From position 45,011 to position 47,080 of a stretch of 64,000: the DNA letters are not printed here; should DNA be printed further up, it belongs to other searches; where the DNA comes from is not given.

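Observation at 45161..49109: Complete hydC-hydB-hydA operon: a trimeric NADH-dependent (bifurcating-type) [FeFe]-hydrogenase in an AT-rich, reduced alphaproteobacterial genome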

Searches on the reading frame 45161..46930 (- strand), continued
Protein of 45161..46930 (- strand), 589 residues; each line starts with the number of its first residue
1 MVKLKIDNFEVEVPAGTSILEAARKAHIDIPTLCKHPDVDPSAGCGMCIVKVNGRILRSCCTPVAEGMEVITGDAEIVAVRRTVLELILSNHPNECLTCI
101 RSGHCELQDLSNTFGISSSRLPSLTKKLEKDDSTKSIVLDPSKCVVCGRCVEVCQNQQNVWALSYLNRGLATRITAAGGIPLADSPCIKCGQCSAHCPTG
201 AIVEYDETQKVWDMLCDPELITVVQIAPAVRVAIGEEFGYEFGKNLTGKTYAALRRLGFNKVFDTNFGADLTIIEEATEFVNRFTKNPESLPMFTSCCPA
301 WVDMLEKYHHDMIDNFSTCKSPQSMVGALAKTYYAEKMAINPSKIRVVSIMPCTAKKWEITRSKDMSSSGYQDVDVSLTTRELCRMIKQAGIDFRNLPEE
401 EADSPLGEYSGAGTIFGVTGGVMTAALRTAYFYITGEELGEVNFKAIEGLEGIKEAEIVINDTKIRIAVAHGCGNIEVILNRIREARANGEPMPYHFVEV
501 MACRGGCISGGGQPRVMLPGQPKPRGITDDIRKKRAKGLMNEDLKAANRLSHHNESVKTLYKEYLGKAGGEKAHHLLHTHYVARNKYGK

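Call 47: find_encoding_contigs(protein=window:45161-46930:-, flank=10000, max_places=6)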
Protein window:45161-46930:- (589 aa): 15 contigs read that carry it; 6 places shown.
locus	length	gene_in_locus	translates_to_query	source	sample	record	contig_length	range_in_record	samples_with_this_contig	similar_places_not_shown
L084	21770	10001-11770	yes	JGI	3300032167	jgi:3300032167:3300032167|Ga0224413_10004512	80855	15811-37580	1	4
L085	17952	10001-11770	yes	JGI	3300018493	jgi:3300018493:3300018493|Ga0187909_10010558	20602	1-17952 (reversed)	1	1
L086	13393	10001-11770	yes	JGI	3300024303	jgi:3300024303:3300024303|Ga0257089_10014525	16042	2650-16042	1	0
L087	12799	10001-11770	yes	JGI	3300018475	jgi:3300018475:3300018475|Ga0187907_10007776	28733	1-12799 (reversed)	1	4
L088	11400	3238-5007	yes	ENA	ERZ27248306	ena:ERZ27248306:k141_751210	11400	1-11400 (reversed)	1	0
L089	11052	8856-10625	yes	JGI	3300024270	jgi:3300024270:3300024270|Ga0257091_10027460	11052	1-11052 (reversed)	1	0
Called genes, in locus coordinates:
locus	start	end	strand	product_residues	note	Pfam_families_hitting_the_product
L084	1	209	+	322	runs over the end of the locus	-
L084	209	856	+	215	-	-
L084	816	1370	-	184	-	PF13189:Cytidylate_kin2 (faint), PF13238:AAA_18, PF13671:AAA_33 (faint), PF01202:SKI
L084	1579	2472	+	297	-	PF02899:Phage_int_SAM_1, PF13495:Phage_int_SAM_4 (weak), PF00589:Phage_integrase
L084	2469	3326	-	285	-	PF00398:RrnaAD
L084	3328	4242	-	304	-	PF13623:SurA_N_2, PF13624:SurA_N_3, PF09312:SurA_N, PF13145:Rotamase_2, PF13616:Rotamase_3, PF00639:Rotamase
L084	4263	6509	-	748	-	PF03968:LptD_N (weak), PF04453:LptD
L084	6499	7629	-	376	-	PF03739:LptF_LptG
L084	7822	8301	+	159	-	PF01257:2Fe-2S_thioredx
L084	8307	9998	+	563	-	PF01257:2Fe-2S_thioredx (weak), PF01512:Complex1_51K, PF10531:SLBB (weak), PF22461:SLBB_2 (faint), PF10589:NADH_4Fe-4S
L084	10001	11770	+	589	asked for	PF00111:Fer2, PF13510:Fer2_4, PF00037:Fer4 (faint), PF12838:Fer4_7 (faint), PF10588:NADH-G_4Fe-4S_3, PF13187:Fer4_9 (weak), PF02906:Fe_hyd_lg_C, PF02256:Fe_hyd_SSU, +1 more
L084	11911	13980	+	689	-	PF00669:Flagellin_N, PF00700:Flagellin_C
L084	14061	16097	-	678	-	PF08323:Glyco_transf_5, PF00534:Glycos_transf_1, PF13692:Glyco_trans_1_4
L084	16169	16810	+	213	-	PF01025:GrpE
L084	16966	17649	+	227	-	PF01138:RNase_PH, PF03725:RNase_PH_C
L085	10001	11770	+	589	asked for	PF00111:Fer2, PF13510:Fer2_4, PF00037:Fer4 (faint), PF12838:Fer4_7 (faint), PF10588:NADH-G_4Fe-4S_3, PF13187:Fer4_9 (weak), PF02906:Fe_hyd_lg_C, PF02256:Fe_hyd_SSU, +1 more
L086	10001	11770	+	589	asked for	PF00111:Fer2, PF13510:Fer2_4, PF00037:Fer4 (faint), PF12838:Fer4_7 (faint), PF10588:NADH-G_4Fe-4S_3, PF13187:Fer4_9 (weak), PF02906:Fe_hyd_lg_C, PF02256:Fe_hyd_SSU, +1 more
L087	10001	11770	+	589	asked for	PF00111:Fer2, PF13510:Fer2_4, PF00037:Fer4 (faint), PF12838:Fer4_7 (faint), PF10588:NADH-G_4Fe-4S_3, PF13187:Fer4_9 (weak), PF02906:Fe_hyd_lg_C, PF02256:Fe_hyd_SSU, +1 more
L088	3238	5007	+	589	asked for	PF00111:Fer2, PF13510:Fer2_4, PF00037:Fer4 (faint), PF12838:Fer4_7 (faint), PF10588:NADH-G_4Fe-4S_3, PF13187:Fer4_9 (weak), PF02906:Fe_hyd_lg_C, PF02256:Fe_hyd_SSU, +1 more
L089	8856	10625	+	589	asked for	PF00111:Fer2, PF13510:Fer2_4, PF00037:Fer4 (faint), PF12838:Fer4_7 (faint), PF10588:NADH-G_4Fe-4S_3, PF13187:Fer4_9 (weak), PF02906:Fe_hyd_lg_C, PF02256:Fe_hyd_SSU, +1 more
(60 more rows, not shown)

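Call 54: search_protein_families(library=ncbifam, max_evalue=1e-100, proteins=[L069:10001-11779:+])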
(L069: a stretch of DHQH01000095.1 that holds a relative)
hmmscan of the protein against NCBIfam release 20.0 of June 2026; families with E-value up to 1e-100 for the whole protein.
L069:10001-11779:+ (593 aa): 3 families
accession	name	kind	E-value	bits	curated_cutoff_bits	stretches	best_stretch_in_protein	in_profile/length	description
NF040763.1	FeFe_hydrog_A6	exception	1.6e-244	812.6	765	1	2-588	1-571/571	NADH-dependent [FeFe] hydrogenase, group A6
NF040762.1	Hydr_FeFe_Clost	exception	3e-187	623.7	900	1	4-585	3-571/572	ferredoxin hydrogenase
TIGR02512.1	FeFe_hydrog_A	subfamily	1.2e-156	521.4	405.95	1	138-519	1-374/375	[FeFe] hydrogenase, group A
